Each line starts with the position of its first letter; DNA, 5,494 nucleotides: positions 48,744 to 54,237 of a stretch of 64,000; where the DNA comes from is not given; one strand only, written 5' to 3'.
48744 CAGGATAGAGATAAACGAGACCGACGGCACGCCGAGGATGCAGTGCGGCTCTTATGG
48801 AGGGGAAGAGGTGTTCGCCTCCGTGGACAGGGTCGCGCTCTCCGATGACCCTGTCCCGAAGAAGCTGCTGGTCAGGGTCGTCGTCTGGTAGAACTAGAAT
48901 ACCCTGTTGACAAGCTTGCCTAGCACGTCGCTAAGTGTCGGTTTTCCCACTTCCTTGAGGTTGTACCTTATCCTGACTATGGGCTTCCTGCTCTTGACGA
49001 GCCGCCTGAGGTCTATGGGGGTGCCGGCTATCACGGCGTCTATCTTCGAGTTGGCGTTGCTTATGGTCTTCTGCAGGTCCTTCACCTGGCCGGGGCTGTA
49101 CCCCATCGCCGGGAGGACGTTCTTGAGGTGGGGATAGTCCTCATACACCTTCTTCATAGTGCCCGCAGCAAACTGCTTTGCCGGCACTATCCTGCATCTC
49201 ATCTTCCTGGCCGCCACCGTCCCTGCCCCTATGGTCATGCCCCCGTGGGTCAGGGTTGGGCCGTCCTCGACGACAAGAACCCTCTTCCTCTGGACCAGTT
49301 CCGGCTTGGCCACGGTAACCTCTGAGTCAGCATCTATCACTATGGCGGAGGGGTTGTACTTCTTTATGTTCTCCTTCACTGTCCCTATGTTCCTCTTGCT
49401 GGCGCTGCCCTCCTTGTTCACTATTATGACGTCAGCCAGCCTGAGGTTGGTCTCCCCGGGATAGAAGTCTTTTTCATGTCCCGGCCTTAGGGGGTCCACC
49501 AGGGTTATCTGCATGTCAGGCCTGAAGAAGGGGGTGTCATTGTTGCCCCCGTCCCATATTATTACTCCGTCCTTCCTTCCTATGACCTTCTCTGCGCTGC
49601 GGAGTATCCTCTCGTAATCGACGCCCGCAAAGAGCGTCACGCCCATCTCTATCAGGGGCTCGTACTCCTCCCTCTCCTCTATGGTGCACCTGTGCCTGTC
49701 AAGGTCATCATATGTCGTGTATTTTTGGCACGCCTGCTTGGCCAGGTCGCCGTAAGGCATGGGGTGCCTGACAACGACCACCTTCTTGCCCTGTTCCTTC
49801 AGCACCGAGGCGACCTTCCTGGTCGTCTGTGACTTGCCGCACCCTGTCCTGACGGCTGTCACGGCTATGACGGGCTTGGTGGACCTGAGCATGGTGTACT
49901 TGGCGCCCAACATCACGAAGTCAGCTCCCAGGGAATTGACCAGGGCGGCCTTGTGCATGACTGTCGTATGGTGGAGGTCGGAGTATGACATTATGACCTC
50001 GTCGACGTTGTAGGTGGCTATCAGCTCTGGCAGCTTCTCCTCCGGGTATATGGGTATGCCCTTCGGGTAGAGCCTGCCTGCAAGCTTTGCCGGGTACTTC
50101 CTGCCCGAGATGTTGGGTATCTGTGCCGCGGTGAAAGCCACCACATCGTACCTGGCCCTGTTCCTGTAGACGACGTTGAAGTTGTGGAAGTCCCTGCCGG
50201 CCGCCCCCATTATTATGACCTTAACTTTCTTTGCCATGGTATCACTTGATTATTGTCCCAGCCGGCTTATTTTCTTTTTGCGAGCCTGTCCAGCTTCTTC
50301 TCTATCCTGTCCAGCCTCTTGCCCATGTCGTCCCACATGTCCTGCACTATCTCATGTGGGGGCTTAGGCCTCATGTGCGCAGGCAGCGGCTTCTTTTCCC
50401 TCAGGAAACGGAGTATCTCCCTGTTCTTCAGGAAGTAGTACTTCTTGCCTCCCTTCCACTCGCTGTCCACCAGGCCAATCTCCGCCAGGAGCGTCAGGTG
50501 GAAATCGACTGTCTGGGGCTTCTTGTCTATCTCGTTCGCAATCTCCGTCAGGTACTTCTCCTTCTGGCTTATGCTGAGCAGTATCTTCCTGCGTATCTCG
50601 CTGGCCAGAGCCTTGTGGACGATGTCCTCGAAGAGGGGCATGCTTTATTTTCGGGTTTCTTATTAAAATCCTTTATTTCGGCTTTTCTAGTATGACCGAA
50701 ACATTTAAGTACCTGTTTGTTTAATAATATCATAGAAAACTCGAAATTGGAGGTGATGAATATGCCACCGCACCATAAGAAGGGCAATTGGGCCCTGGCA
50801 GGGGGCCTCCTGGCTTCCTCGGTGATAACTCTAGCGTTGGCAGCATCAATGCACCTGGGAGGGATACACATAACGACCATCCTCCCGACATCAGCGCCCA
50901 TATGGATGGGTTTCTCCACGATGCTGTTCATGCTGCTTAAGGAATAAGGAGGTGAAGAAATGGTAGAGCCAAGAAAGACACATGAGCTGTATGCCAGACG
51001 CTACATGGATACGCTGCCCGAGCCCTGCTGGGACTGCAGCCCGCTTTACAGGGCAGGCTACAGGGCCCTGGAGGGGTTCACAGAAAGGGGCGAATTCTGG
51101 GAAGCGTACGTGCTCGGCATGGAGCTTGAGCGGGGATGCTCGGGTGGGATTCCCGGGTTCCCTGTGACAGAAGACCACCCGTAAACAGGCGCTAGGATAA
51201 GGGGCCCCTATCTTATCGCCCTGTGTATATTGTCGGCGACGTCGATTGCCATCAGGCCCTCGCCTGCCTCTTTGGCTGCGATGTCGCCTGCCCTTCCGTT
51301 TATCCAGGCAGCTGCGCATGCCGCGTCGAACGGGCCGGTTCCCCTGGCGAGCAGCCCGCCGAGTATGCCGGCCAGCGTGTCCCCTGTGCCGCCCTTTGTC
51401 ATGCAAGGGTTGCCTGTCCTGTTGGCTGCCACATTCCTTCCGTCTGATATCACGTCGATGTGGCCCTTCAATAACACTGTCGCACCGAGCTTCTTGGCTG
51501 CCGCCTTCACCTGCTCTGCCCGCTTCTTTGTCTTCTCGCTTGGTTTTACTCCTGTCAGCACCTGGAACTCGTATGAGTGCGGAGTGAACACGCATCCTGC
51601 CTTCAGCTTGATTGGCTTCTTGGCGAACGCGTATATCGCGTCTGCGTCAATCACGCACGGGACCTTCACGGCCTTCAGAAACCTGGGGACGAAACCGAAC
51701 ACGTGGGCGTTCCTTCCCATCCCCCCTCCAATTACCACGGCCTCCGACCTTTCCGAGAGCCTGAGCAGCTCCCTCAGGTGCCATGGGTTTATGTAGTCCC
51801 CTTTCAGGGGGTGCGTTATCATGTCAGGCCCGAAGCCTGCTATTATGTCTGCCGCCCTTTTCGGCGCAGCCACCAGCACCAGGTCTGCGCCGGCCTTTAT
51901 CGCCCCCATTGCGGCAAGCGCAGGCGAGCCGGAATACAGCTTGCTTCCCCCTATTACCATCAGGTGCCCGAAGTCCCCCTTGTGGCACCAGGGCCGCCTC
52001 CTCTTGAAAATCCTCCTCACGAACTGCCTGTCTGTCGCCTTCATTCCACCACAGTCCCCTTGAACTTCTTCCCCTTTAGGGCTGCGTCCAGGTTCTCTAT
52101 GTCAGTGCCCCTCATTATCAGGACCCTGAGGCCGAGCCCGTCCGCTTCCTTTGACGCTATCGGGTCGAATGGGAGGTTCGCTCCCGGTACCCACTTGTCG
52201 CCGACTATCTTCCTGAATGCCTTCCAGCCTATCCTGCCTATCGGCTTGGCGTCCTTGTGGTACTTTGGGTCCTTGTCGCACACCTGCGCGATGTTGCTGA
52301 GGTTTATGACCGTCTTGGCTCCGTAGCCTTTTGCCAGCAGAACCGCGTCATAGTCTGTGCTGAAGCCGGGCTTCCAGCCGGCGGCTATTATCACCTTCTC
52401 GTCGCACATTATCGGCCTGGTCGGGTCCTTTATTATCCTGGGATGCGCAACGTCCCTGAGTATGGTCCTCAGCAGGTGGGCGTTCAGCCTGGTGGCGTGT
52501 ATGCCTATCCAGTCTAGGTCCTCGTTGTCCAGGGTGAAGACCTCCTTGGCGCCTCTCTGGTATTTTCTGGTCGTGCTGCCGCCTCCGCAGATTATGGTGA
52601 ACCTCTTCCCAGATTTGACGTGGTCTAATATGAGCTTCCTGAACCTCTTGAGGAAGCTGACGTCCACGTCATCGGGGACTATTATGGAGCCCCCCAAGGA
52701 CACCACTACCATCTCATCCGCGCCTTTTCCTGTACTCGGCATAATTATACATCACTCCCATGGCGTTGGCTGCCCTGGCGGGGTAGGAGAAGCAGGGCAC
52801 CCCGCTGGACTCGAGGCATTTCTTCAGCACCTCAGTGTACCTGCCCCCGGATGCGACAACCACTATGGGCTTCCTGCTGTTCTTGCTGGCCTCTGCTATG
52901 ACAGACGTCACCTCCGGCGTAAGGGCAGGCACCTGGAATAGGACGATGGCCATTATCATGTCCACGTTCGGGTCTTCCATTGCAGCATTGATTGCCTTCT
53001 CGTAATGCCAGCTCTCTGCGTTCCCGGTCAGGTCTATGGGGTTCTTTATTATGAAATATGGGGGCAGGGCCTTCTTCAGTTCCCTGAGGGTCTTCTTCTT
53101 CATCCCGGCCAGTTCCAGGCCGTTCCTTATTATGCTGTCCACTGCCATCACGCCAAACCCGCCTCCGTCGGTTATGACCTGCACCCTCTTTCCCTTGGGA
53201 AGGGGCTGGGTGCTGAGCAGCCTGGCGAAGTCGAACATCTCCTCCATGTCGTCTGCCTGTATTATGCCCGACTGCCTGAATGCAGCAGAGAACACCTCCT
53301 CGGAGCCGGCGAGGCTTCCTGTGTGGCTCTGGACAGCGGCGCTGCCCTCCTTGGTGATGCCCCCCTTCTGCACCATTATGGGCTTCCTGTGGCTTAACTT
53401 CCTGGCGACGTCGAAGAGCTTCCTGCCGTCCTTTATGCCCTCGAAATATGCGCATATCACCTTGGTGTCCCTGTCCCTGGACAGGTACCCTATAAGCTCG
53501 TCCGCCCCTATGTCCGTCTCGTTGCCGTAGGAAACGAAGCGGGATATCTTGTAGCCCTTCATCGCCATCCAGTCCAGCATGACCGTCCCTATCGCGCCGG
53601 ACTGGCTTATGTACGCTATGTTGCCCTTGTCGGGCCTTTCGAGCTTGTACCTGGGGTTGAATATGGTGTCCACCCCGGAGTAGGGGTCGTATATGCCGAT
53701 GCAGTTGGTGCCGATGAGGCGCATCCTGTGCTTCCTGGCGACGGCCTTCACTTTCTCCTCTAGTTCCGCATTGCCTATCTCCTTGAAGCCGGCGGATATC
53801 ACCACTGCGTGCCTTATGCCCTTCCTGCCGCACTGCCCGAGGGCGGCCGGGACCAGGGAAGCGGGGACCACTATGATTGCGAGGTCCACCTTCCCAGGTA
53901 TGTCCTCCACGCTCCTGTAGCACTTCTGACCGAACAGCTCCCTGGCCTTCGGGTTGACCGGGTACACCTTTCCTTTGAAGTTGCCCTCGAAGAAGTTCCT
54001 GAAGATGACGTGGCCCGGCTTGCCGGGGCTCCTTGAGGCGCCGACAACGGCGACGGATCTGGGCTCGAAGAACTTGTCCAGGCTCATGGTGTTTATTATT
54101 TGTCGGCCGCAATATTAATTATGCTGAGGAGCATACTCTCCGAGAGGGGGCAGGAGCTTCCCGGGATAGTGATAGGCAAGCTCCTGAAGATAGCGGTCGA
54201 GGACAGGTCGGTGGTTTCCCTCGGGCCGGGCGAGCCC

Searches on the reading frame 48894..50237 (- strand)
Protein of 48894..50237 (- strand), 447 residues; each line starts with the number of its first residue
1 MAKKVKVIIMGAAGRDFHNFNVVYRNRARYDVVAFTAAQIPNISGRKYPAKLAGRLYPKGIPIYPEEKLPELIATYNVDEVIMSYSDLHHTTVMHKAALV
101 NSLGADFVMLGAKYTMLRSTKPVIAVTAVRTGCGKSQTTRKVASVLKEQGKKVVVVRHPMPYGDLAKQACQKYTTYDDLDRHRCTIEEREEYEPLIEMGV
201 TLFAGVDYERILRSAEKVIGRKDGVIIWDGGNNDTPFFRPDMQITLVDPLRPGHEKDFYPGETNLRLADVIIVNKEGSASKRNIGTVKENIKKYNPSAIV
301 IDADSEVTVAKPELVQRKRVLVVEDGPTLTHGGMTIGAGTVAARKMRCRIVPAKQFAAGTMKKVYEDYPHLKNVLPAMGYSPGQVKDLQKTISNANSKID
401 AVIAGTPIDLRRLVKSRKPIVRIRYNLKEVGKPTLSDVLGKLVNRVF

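Call 23: search_protein_families(library=pfam, proteins=[window:48894-50237:-])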
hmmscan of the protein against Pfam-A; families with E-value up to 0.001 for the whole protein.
window:48894-50237:- (447 aa): 0 families

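Call 68: search_protein_families(library=ncbifam, proteins=[window:48894-50237:-], max_evalue=0.01)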
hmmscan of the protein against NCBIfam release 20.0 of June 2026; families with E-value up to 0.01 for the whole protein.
window:48894-50237:- (447 aa): 1 family
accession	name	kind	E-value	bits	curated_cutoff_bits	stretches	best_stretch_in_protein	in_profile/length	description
NF008669.0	PRK11670.1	equivalog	0.0069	15.3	348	0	117-156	103-142/369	iron-sulfur cluster carrier protein ApbC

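Call 70: search_solved_structures(query=window:48894-50237:-, max_evalue=1)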
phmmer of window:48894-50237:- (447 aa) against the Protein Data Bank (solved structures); distinct sequences matched with E-value up to 1: 6.
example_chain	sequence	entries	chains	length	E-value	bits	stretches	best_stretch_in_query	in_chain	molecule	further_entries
9sxb_A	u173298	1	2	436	3.2e-05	26.3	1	212-312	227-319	Cyclic 2,3-diphosphoglycerate synthetase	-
8oru_AAA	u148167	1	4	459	0.04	16.1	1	213-332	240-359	Cyclic 2,3-diphosphoglycerate synthetase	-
8ork_AAA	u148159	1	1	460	0.04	16.1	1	213-332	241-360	Cyclic 2,3-diphosphoglycerate synthetase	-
3q10_A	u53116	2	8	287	0.63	12.1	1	353-436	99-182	Pantoate--beta-alanine ligase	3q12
3q9l_A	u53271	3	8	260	0.88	11.7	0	123-178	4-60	Septum site-determining protein minD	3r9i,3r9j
1e9f_A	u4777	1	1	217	0.89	11.7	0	129-243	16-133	THYMIDYLATE KINASE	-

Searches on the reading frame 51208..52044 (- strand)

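Call 24: search_protein_families(library=pfam, proteins=[window:51208-52044:-])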
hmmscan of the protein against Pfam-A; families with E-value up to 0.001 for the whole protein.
window:51208-52044:- (278 aa): 3 families
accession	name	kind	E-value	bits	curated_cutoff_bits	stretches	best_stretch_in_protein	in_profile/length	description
PF01256.23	Carb_kinase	-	2e-56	191.6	27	1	29-274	2-241/242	NAD(P)H-hydrate dehydratase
PF02110.20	HK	-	3.3e-10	40.2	27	1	163-274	128-242/247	Hydroxyethylthiazole kinase family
PF08543.17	Phos_pyr_kin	-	2.3e-05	24.3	27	1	133-245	105-224/246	Phosphomethylpyrimidine kinase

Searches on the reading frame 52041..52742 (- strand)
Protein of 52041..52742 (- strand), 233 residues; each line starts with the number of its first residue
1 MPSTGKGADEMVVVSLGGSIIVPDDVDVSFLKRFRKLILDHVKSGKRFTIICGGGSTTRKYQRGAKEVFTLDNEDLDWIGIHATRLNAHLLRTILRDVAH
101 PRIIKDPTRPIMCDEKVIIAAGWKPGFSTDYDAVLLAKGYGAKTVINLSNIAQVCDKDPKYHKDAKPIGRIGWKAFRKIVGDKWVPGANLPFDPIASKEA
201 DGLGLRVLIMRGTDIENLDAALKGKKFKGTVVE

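Call 24: search_protein_families(library=pfam, proteins=[window:52041-52742:-])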
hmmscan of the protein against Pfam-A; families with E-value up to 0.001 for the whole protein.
window:52041-52742:- (233 aa): 1 family
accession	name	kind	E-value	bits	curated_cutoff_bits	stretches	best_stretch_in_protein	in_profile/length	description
PF00696.33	AA_kinase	-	3.8e-26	92.7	24.9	1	11-210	2-233/234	Amino acid kinase family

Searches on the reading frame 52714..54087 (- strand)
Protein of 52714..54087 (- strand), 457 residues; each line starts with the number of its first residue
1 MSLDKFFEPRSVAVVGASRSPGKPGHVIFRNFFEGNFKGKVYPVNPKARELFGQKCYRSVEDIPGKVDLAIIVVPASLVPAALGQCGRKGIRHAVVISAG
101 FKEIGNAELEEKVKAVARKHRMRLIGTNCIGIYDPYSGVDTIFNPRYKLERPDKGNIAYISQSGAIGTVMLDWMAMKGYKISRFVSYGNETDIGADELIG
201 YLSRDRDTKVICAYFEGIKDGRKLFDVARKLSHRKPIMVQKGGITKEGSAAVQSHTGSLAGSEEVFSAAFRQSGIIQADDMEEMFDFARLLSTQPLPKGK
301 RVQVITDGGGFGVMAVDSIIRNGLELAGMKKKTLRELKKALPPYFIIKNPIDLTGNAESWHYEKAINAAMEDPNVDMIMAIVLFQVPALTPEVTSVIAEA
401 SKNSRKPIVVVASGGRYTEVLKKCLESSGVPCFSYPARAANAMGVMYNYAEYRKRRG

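Call 24: search_protein_families(library=pfam, proteins=[window:52714-54087:-])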
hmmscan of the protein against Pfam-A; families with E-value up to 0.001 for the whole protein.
window:52714-54087:- (457 aa): 4 families
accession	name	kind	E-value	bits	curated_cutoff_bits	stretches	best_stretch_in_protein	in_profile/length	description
PF13607.11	Succ_CoA_lig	-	3.2e-52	176.4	27.4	1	154-291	1-138/138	Succinyl-CoA ligase like flavodoxin domain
PF13380.12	CoA_binding_2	-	3.5e-28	98.8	22.8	1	10-133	1-114/116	CoA binding domain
PF02629.25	CoA_binding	-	4.3e-16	59.9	22.3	1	8-100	2-97/97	CoA binding domain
PF19045.5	Ligase_CoA_2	-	1.7e-13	51.3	23.7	1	302-451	1-156/162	Ligase-CoA domain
